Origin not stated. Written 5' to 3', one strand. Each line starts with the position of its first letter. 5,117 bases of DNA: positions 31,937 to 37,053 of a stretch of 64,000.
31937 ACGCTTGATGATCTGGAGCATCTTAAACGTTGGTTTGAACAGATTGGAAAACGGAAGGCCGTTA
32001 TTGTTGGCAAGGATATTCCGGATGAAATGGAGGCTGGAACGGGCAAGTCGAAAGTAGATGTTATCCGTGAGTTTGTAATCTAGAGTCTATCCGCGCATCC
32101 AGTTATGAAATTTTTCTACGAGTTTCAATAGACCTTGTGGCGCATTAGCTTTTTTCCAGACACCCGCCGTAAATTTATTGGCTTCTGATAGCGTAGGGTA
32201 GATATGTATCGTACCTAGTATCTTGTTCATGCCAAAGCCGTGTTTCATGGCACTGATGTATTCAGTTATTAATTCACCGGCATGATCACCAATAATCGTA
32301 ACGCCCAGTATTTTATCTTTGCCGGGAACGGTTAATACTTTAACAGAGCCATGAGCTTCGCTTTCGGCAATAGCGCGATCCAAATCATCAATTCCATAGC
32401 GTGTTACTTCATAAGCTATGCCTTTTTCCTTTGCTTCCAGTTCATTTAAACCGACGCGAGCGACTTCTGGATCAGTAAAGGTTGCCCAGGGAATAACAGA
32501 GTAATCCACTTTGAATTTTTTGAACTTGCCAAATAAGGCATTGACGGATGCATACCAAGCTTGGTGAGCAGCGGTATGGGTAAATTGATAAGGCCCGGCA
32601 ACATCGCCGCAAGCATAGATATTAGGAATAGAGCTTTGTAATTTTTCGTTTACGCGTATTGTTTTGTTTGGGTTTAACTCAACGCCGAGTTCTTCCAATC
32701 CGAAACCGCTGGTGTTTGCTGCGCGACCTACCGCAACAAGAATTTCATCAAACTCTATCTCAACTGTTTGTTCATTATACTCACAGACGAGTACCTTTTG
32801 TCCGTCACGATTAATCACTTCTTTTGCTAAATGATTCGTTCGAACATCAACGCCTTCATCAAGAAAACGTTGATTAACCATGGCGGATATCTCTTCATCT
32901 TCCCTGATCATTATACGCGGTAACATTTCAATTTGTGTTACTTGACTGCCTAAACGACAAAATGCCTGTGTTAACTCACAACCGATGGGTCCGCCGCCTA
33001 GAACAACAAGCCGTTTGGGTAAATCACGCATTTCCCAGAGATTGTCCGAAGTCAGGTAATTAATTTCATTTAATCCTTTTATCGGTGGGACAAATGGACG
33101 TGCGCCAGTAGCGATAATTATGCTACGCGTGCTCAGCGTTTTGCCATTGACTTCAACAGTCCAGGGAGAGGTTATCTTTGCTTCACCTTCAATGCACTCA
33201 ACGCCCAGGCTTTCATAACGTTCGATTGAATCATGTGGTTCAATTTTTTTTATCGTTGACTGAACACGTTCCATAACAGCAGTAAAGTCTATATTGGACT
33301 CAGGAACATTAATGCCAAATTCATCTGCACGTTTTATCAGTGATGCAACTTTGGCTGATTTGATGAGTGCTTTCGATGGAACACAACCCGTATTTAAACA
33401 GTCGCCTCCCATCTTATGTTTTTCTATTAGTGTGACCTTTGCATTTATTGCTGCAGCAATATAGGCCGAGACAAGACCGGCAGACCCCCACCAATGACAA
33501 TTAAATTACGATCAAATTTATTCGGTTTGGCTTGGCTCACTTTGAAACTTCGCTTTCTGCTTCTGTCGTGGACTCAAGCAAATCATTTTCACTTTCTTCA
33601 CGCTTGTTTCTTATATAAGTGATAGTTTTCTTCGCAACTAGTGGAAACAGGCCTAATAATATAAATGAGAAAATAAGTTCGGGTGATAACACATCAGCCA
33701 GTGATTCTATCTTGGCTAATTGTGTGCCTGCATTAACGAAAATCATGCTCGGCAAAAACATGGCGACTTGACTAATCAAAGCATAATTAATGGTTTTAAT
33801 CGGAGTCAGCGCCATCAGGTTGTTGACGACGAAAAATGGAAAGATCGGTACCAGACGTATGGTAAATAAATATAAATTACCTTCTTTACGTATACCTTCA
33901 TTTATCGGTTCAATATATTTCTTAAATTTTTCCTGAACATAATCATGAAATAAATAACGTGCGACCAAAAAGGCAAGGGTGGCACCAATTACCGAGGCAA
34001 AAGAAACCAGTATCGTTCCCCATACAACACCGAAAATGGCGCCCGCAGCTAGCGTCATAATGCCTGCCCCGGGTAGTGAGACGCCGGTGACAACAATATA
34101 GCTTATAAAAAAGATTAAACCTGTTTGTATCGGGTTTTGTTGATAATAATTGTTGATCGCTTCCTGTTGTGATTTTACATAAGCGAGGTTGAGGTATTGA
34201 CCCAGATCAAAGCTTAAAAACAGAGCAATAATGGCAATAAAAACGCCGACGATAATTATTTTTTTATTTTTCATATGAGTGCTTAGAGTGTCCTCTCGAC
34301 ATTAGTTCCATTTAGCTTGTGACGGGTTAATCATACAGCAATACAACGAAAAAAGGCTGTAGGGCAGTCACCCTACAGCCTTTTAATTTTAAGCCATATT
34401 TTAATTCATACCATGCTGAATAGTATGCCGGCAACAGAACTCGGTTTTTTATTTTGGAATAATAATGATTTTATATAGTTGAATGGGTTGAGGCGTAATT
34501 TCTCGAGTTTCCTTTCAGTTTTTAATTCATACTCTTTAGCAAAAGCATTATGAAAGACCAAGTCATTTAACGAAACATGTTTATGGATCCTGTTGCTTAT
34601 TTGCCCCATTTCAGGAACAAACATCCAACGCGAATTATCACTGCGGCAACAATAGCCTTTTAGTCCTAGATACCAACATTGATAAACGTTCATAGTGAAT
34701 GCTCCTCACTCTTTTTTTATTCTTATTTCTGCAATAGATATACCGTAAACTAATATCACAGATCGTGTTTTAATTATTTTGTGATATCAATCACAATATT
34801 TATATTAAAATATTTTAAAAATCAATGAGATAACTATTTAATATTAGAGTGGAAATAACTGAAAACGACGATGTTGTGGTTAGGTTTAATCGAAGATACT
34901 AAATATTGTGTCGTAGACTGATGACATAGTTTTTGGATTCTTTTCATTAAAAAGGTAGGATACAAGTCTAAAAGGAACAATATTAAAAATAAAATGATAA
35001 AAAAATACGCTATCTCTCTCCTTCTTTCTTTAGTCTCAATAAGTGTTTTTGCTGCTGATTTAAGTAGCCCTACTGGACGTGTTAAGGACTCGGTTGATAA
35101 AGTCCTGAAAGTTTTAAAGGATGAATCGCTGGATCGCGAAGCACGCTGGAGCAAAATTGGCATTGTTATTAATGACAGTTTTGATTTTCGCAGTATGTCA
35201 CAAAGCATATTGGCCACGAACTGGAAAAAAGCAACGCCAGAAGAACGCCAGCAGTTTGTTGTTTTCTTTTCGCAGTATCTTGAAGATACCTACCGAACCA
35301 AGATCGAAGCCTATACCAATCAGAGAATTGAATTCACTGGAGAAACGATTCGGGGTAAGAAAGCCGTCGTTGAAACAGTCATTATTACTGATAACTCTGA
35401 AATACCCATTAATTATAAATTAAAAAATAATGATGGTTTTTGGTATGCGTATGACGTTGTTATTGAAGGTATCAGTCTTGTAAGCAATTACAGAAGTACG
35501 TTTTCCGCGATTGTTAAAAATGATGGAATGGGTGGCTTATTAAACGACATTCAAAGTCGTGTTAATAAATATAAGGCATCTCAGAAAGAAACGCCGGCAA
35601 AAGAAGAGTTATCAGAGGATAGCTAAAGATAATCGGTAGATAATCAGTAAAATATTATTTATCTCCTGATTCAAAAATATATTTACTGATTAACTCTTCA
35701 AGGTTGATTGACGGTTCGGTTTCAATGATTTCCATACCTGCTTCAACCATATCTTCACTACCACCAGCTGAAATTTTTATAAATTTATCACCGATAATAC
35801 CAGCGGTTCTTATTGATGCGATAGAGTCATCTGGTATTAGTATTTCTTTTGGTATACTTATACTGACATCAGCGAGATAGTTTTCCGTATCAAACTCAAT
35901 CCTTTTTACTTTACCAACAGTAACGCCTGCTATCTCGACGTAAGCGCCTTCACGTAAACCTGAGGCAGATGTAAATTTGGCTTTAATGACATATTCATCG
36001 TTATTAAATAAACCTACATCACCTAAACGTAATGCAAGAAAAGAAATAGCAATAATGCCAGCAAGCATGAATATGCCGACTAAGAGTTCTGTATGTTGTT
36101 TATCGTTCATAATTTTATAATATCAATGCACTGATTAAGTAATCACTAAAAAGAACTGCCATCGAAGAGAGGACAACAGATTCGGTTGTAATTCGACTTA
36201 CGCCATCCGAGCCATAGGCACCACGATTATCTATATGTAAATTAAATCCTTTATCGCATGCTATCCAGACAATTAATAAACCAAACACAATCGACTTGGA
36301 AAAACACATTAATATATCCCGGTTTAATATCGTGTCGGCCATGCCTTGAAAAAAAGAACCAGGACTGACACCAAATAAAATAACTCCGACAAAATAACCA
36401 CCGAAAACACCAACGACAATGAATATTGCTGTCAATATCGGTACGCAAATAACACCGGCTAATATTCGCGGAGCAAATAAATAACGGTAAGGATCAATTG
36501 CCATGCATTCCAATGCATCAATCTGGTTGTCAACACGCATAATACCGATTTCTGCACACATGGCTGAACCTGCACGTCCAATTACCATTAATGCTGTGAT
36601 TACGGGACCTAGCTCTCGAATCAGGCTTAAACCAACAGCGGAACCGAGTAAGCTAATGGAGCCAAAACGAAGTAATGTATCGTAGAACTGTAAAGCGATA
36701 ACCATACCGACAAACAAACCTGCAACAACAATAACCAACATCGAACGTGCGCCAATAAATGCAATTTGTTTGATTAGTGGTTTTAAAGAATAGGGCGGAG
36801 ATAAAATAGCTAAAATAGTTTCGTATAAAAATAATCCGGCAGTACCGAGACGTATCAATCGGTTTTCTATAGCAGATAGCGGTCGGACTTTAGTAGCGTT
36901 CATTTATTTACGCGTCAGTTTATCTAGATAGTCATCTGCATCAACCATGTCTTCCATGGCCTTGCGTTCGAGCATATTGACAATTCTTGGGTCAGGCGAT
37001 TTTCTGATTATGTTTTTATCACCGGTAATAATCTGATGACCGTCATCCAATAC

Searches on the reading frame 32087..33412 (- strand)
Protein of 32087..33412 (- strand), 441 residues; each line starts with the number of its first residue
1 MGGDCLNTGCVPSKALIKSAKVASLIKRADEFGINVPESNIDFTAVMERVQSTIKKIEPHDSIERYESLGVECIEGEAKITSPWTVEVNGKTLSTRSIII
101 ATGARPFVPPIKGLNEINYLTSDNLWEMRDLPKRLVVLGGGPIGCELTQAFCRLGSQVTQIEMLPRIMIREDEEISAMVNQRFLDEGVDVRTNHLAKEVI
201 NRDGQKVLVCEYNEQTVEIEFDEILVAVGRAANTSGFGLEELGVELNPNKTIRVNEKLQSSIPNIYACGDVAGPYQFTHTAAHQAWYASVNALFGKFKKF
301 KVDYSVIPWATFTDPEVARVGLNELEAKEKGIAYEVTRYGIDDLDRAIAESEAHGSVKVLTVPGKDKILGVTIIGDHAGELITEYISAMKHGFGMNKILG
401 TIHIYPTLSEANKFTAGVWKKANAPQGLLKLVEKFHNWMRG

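Call 31: search_protein_families(library=ncbifam, proteins=[window:32087-33412:-], max_evalue=0.001)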
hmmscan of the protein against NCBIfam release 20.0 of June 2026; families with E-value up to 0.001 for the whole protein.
window:32087-33412:- (441 aa): 48 families (the best 25 are shown)
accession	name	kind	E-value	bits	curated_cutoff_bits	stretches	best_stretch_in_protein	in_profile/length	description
NF004991.0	PRK06370.1-3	subfamily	4.2e-140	467.7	620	1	1-439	69-507/509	FAD-containing oxidoreductase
TIGR02053.1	MerA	equivalog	1.8e-110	370.1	454.45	1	1-418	34-452/465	mercury(II) reductase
TIGR01350.1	lipoamide_DH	equivalog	6.6e-110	367.9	408.8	1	1-413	35-448/461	dihydrolipoyl dehydrogenase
NF004947.0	PRK06292.2-5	equivalog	1.3e-101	340.8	592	1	2-413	39-452/474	dihydrolipoyl dehydrogenase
NF004992.0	PRK06370.1-4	equivalog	2.1e-91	306.6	629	1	1-410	38-446/459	FAD-containing oxidoreductase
NF004946.0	PRK06292.2-4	subfamily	9.6e-88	295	634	1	1-412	36-463/487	dihydrolipoyl dehydrogenase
NF004943.0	PRK06292.2-1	equivalog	1.7e-80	271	432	1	1-411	38-447/456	dihydrolipoyl dehydrogenase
NF004776.0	PRK06116.1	equivalog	3.3e-79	267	480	1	1-410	38-444/450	glutathione-disulfide reductase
NF004945.0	PRK06292.2-3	equivalog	4.1e-77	260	494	1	1-412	37-445/457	dihydrolipoyl dehydrogenase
NF010311.1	PRK13748.1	subfamily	8.3e-75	252.7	600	1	1-421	131-550/560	mercury(II) reductase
NF005884.0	PRK07846.1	equivalog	1.6e-74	251.2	501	1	2-410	36-442/454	mycothione reductase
NF004990.0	PRK06370.1-1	equivalog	6.2e-74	249.3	842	1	1-410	38-446/459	FAD-containing oxidoreductase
NF003585.0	PRK05249.1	equivalog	5.5e-73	246.2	465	1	1-416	41-454/464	Si-specific NAD(P)(+) transhydrogenase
NF004944.0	PRK06292.2-2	equivalog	1e-68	232.1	619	1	2-414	37-447/460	dihydrolipoyl dehydrogenase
NF004939.0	PRK06292.1-1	equivalog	2.7e-67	227.5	435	1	3-411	41-450/476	dihydrolipoyl dehydrogenase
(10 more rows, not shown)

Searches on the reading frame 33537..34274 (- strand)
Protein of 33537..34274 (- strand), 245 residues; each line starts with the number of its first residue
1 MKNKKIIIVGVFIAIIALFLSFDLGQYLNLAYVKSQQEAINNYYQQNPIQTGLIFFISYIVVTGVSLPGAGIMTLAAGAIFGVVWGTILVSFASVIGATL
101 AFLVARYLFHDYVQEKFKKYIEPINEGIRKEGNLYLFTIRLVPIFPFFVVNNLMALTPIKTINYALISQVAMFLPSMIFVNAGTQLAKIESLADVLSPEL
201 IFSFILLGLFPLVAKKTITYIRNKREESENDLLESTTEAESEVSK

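Call 9: search_protein_families(library=pfam, proteins=[window:33537-34274:-], max_evalue=0.01)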
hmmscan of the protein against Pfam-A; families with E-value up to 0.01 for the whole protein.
window:33537-34274:- (245 aa): 1 family
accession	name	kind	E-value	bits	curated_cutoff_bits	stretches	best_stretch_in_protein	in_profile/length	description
PF09335.16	VTT_dom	-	6.3e-20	72.3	33.9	1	72-184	5-122/123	VTT domain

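Call 31: search_protein_families(library=ncbifam, proteins=[window:33537-34274:-], max_evalue=0.001)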
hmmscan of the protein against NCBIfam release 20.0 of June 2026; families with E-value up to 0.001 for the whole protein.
window:33537-34274:- (245 aa): 0 families

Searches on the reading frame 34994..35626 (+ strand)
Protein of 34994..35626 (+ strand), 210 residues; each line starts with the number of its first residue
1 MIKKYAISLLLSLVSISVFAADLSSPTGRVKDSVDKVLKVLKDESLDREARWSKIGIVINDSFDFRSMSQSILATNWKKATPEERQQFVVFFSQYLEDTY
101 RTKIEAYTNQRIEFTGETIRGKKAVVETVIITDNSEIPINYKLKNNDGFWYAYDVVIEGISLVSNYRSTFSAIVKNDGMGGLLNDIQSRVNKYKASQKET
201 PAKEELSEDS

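Call 9: search_protein_families(library=pfam, proteins=[window:34994-35626:+], max_evalue=0.01)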
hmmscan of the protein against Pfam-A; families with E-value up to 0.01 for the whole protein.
window:34994-35626:+ (210 aa): 1 family
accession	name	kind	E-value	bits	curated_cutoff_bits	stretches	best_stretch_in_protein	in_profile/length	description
PF05494.18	MlaC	-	2.8e-45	154.5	26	1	32-187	2-165/166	MlaC protein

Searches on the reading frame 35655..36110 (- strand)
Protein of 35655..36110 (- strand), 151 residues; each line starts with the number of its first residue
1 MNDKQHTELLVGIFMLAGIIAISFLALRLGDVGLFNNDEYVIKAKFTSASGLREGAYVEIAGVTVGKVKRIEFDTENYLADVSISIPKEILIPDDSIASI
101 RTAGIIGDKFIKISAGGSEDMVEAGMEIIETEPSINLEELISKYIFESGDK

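Call 9: search_protein_families(library=pfam, proteins=[window:35655-36110:-], max_evalue=0.01)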
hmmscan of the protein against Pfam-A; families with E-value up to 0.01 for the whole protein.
window:35655-36110:- (151 aa): 2 families
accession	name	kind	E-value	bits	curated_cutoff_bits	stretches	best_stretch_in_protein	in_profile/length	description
PF02470.25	MlaD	-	2.2e-20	73.1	25.1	1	39-116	2-81/81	MlaD protein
PF05239.21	PRC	-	0.0027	18.1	21.2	1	60-100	17-59/78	PRC-barrel domain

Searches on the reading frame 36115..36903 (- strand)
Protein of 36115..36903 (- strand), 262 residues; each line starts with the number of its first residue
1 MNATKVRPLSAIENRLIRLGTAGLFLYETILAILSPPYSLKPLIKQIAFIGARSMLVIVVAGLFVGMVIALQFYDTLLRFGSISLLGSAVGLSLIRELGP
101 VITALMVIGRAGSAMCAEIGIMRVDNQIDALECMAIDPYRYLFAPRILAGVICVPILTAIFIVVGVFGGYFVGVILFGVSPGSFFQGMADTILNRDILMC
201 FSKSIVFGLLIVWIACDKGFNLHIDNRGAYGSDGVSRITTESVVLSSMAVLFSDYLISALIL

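Call 9: search_protein_families(library=pfam, proteins=[window:36115-36903:-], max_evalue=0.01)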
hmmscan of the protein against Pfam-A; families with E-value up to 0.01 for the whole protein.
window:36115-36903:- (262 aa): 1 family
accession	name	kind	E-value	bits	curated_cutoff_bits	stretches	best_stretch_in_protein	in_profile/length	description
PF02405.21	MlaE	-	4.7e-74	249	22.5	1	44-259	2-211/212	Permease MlaE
